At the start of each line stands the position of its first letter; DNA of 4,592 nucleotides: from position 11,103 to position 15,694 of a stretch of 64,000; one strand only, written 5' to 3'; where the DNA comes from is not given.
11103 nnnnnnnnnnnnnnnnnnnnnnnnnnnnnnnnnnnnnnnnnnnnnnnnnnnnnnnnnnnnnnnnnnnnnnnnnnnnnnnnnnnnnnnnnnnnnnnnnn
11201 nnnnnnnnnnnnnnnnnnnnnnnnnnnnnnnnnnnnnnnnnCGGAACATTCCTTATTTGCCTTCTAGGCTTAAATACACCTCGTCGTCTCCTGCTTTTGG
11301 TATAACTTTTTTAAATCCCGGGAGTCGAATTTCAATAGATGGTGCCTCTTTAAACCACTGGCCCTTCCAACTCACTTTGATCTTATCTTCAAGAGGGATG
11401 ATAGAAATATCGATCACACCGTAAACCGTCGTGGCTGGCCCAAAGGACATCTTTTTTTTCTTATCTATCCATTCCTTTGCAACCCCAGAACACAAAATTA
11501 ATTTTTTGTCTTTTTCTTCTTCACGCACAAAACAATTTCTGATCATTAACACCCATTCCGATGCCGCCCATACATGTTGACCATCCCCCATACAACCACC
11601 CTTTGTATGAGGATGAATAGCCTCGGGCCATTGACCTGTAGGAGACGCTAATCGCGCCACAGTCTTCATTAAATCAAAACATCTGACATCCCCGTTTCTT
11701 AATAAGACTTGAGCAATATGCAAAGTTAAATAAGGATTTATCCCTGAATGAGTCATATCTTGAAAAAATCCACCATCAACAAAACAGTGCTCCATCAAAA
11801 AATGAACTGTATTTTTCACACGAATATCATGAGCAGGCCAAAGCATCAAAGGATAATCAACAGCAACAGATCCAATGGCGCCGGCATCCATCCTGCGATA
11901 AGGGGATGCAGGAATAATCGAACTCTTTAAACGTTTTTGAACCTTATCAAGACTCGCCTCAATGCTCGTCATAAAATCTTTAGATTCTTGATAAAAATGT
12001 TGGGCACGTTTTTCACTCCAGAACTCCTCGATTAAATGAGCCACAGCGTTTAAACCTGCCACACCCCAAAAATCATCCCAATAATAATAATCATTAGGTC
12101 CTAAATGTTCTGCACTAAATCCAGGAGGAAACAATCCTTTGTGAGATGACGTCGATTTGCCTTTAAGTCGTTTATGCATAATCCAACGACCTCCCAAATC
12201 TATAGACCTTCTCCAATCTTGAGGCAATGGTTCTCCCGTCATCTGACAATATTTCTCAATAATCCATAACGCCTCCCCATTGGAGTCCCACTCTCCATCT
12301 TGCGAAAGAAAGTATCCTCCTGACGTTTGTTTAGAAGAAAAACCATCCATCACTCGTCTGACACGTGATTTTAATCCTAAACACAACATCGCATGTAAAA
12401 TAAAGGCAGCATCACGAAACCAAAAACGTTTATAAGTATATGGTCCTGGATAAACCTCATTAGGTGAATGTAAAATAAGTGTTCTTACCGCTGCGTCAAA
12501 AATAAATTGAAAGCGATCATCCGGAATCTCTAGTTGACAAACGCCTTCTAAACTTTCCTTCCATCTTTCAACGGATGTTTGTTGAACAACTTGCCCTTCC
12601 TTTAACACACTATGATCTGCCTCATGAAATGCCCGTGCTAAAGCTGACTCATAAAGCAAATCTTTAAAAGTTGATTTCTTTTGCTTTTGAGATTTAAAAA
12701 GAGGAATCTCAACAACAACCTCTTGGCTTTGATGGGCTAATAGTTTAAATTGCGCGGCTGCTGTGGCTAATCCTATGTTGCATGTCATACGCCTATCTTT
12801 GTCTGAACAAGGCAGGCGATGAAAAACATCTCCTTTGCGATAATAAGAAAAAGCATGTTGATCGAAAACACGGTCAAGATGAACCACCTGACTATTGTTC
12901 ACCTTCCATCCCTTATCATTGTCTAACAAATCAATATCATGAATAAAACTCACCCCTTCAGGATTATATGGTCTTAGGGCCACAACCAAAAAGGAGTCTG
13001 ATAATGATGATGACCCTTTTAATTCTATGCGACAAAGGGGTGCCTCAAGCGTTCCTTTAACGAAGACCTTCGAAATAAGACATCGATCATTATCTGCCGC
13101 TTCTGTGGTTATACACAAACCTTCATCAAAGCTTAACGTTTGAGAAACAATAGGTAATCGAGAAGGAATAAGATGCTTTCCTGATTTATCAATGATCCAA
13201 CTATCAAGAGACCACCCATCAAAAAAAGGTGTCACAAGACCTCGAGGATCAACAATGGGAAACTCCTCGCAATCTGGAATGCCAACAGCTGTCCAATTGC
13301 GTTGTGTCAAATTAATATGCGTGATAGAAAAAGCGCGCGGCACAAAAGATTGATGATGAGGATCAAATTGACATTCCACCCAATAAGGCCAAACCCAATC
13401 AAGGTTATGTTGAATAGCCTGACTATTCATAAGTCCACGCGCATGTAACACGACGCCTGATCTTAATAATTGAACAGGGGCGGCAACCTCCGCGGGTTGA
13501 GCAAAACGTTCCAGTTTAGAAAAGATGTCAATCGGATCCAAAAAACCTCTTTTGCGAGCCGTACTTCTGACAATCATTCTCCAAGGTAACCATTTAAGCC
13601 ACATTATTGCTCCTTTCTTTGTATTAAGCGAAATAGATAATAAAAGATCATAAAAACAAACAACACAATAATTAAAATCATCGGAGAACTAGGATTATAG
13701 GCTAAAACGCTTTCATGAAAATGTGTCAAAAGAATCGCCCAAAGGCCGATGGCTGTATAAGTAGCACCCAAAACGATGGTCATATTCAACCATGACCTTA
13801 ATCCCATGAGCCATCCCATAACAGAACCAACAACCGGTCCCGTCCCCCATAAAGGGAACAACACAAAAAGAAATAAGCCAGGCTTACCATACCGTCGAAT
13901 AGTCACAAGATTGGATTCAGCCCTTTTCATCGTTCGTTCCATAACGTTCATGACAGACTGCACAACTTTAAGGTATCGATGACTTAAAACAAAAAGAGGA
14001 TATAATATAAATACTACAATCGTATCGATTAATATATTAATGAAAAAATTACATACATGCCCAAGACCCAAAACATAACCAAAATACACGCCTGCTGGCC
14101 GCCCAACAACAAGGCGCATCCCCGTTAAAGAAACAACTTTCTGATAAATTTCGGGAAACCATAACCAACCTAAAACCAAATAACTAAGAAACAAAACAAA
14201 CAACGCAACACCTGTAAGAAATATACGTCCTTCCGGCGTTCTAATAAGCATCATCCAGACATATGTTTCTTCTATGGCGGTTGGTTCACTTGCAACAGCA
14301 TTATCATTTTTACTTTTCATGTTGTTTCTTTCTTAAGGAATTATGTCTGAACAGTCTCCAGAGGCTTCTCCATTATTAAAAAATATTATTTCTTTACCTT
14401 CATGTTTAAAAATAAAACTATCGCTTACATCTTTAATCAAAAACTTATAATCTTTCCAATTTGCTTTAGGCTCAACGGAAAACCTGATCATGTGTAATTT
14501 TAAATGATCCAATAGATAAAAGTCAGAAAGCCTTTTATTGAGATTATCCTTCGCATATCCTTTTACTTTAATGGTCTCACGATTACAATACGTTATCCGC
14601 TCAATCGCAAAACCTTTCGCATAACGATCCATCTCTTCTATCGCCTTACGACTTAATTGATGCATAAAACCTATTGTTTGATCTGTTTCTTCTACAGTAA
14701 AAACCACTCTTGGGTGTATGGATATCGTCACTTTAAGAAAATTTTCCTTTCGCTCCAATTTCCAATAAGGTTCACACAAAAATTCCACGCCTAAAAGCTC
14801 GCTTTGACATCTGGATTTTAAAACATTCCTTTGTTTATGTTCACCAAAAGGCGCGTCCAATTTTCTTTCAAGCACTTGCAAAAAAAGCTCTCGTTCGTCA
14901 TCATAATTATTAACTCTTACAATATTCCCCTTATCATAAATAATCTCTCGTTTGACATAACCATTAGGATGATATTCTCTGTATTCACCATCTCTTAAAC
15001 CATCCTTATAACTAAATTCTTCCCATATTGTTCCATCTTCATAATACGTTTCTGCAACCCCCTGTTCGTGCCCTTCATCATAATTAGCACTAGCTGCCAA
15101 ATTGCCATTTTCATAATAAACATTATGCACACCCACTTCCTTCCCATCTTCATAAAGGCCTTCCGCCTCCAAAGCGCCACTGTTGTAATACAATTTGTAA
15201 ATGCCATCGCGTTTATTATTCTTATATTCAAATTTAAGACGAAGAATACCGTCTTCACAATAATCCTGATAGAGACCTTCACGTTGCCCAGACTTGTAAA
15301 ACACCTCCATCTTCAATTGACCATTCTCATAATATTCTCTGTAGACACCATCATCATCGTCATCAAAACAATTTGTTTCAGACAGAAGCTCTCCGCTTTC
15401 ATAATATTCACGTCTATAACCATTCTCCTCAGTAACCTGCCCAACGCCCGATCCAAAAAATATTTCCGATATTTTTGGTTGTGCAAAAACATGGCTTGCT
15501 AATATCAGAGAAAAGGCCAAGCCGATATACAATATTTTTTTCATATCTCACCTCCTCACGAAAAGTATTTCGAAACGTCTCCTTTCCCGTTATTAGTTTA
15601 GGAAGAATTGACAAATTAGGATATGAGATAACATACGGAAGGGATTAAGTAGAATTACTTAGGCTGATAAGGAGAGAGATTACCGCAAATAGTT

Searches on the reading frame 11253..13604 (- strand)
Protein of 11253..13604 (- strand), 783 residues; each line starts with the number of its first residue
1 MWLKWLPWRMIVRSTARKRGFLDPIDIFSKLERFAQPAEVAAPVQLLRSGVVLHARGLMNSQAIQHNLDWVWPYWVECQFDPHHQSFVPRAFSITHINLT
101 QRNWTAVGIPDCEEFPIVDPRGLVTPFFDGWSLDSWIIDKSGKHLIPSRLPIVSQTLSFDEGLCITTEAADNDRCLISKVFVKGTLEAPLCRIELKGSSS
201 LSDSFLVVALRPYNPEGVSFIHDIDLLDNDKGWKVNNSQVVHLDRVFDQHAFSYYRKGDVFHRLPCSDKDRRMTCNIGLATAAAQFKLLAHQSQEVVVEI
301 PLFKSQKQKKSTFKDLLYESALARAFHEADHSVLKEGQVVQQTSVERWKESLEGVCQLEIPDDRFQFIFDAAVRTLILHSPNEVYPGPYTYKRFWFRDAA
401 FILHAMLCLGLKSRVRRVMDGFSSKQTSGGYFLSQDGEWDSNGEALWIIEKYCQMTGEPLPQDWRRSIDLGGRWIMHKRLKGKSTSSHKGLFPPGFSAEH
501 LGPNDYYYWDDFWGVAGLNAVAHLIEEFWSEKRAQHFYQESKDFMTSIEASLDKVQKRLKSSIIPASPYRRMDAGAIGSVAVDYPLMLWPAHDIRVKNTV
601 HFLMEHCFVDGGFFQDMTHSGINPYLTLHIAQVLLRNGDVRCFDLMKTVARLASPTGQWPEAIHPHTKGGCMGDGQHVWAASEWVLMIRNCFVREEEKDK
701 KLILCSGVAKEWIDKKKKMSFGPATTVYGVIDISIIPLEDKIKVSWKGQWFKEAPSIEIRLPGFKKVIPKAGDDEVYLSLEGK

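Call 9: search_protein_families(library=pfam, proteins=[window:11253-13604:-], max_evalue=0.01)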
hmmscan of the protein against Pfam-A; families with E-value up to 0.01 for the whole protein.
window:11253-13604:- (783 aa): 0 families

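Call 15: search_solved_structures(query=window:11253-13604:-, max_evalue=1)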
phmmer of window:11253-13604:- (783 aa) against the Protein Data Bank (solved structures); distinct sequences matched with E-value up to 1: 1.
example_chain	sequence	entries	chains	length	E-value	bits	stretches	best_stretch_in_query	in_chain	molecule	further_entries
7jve_A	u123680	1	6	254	0.26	12.4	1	4-70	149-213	DsbA family protein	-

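Call 17: find_homologous_proteins(query=window:11253-13604:-)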
Query window:11253-13604:- (783 aa): 4360 proteins with E <= 0.001 among 8000 candidates; the best 120 are listed.
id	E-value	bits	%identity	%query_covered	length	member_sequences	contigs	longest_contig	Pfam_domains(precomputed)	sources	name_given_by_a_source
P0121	0.0e+0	1863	100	100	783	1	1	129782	-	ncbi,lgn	-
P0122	0.0e+0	1229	66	98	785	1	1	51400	-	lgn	-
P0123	0.0e+0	1175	64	99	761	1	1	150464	-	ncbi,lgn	-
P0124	0.0e+0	1166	62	100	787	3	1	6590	-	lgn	-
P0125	0.0e+0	1163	62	100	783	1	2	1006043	-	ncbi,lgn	ncbi:MAG: hypothetical protein AB7S78_00840 [Candidatus Omnitrophota bacterium]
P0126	0.0e+0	1149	61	98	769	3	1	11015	-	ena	-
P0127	0.0e+0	1145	61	99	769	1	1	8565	-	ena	-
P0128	0.0e+0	1140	61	100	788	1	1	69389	-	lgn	-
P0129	0.0e+0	1116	61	100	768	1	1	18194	-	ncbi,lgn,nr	ncbi:MAG: hypothetical protein KBD53_09655 [Candidatus Omnitrophica bacterium]|nr:hypothetical prote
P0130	0.0e+0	1095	59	100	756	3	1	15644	-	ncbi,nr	ncbi:MAG: hypothetical protein KAJ18_10725 [Candidatus Omnitrophica bacterium]|nr:hypothetical prote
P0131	0.0e+0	1094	60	98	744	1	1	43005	-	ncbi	ncbi:hypothetical protein ACFL49_01595 [Candidatus Omnitrophota bacterium]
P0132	0.0e+0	1088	60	99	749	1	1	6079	-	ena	-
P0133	0.0e+0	1086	60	98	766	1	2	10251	-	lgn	-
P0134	0.0e+0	1073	58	99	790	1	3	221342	-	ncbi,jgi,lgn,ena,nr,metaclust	ncbi:MAG TPA: hypothetical protein DD723_09870 [Candidatus Omnitrophica bacterium]|nr:MAG: hypotheti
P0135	0.0e+0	1068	60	97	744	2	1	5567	-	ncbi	-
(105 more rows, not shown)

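Call 39: predict_structure(alignment_id=A2)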
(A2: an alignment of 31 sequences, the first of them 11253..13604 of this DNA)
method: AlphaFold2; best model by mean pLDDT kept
length: 783 residues; sequences in the alignment: 31
mean_pLDDT: 75.7   pTM: 0.80
mean pLDDT of the five models: 75.7, 75.5, 74.7, 74.3, 69.0
residues with pLDDT >= 90: 252; 70-90: 276; 50-70: 132; < 50: 123
segments of 3 or more residues with pLDDT < 50: 1-3, 28-65, 89-101, 215-218, 306-340, 382-394, 497-504, 568-572
pLDDT, mean of each block of 10 residues (from residue 1): 58 68 54 33 33 35 48 55 56 39 66 63 69 84 62 77 84 86 84 91 90 58 88 90 93 82 83 83 92 93 54 42 41 35 81 94 93 81 41 56 92 88 82 67 91 93 90 90 69 59 58 93 85 94 92 84 65 57 89 91 88 74 85 93 93 71 69 66 93 92 95 93 96 94 95 94 89 89 48
secondary structure, 60 per line:
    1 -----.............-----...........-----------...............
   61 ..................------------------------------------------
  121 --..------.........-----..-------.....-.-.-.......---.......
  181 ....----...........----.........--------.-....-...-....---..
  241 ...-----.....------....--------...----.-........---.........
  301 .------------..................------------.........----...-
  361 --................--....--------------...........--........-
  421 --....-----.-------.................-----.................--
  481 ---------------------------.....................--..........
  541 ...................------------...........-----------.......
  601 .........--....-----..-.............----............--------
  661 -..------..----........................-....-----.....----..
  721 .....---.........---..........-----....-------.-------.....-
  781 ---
elements in order (helices of 4 or more, strands of 3 or more residues): H6-18 H24-34 H46-78 E131-139 E154-158 E164-170 E174-184 E189-199 E204-212 E223-226 E232-235 E239-243 E249-253 H260-263 E272-274 E281-288 E292-301 H314-331 H344-352 E357-359 H363-378 H381-384 H399-409 H412-419 H440-456 H462-478 H508-528 H531-559 H572-582 H594-607 E612-615 H624-636 H641-652 H676-692 E693-696 E701-704 H710-714 E719-725 E729-737 E741-750 E756-759 E775-779

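Call 54: search_protein_families(library=ncbifam, proteins=[window:11253-13604:-], max_evalue=0.01)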
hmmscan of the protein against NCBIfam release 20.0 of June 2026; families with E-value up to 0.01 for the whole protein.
window:11253-13604:- (783 aa): 0 families

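Call 66: search_protein_families(library=padloc, proteins=[window:11253-13604:-], max_evalue=0.001)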
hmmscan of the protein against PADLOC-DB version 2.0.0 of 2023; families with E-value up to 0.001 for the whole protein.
window:11253-13604:- (783 aa): 0 families

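Call 75: search_protein_families(library=pfam, alignment_id=A2, max_evalue=5)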
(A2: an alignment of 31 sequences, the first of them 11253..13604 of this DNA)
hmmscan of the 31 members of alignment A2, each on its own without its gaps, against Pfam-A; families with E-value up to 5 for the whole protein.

A. member 1, window:11253-13604:- (783 aa): 1 family
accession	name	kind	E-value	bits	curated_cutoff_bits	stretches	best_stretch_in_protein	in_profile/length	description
PF04761.17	Phage_Treg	-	0.02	15.5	25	1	330-352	4-26/61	Lactococcus bacteriophage putative transcription regulator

B. families by the number of members that match (of 31 scanned): 14 families
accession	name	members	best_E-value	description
PF04138.20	GtrA_DPMS_TM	10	9.5e-17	GtrA/DPMS, transmembrane domain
PF03053.19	Corona_NS3b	4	0.0097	ORF3b coronavirus protein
PF03773.19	ArsP_1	2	0.096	Predicted permease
PF04761.17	Phage_Treg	1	0.02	Lactococcus bacteriophage putative transcription regulator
PF12811.12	BaxI_1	1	0.022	Bax inhibitor 1 like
PF11401.13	Tetrabrachion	1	0.049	Tetrabrachion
PF03291.22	mRNA_G-N7_MeTrfase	1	0.061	mRNA (guanine-N(7))-methyltransferase domain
PF03311.19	Cornichon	1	0.069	Cornichon protein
PF14310.12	Fn3-like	1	0.088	Fibronectin type III-like domain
PF16335.10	GtaA_6_Hairpin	1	0.16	Glutaminase A six helical-hairpin domain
PF11609.13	DUF3248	1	0.18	Protein of unknown function (DUF3248)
PF07615.16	Ykof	1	0.19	YKOF-related Family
PF13239.11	2TM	1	0.28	2TM domain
PF18422.6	TNFR_16_TM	1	3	Tumor necrosis factor receptor member 16 trans-membrane domain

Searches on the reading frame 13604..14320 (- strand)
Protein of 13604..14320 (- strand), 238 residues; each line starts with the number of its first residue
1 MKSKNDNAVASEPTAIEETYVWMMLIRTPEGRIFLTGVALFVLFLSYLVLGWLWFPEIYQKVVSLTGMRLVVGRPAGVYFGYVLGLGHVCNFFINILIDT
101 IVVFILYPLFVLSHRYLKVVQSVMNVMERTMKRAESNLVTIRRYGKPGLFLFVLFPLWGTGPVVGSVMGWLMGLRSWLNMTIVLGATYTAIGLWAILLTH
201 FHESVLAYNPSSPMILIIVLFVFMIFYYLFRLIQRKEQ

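Call 9: search_protein_families(library=pfam, proteins=[window:13604-14320:-], max_evalue=0.01)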
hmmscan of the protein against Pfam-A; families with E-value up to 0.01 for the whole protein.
window:13604-14320:- (238 aa): 1 family
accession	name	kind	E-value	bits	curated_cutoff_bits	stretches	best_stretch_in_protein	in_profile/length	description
PF06695.16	Sm_multidrug_ex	-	4e-16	60.1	30.7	1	77-190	5-118/121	Putative small multi-drug export protein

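Call 54: search_protein_families(library=ncbifam, proteins=[window:13604-14320:-], max_evalue=0.01)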
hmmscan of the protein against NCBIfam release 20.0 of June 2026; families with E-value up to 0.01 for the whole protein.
window:13604-14320:- (238 aa): 0 families

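Call 66: search_protein_families(library=padloc, proteins=[window:13604-14320:-], max_evalue=0.001)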
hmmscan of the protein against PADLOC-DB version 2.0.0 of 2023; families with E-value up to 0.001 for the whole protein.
window:13604-14320:- (238 aa): 0 families

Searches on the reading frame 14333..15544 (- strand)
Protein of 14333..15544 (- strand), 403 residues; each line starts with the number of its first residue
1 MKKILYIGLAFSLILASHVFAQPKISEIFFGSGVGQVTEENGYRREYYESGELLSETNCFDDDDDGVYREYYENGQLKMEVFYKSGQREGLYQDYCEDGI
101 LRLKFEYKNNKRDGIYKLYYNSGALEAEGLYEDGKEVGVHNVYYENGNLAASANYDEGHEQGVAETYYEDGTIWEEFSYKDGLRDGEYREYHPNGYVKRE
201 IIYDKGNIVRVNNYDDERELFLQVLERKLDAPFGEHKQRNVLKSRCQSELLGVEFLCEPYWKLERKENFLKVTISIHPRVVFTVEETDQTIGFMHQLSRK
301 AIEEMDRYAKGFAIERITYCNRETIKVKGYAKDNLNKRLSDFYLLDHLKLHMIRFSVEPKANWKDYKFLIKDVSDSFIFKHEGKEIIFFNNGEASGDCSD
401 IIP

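Call 9: search_protein_families(library=pfam, proteins=[window:14333-15544:-], max_evalue=0.01)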
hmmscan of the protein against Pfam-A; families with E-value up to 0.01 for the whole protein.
window:14333-15544:- (403 aa): 1 family
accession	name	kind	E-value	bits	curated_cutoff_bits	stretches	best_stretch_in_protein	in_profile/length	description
PF07661.19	MORN_2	-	2.3e-24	83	29.6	2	65-84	2-21/22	MORN repeat variant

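Call 66: search_protein_families(library=padloc, proteins=[window:14333-15544:-], max_evalue=0.001)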
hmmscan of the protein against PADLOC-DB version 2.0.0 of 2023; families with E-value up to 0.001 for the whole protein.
window:14333-15544:- (403 aa): 0 families
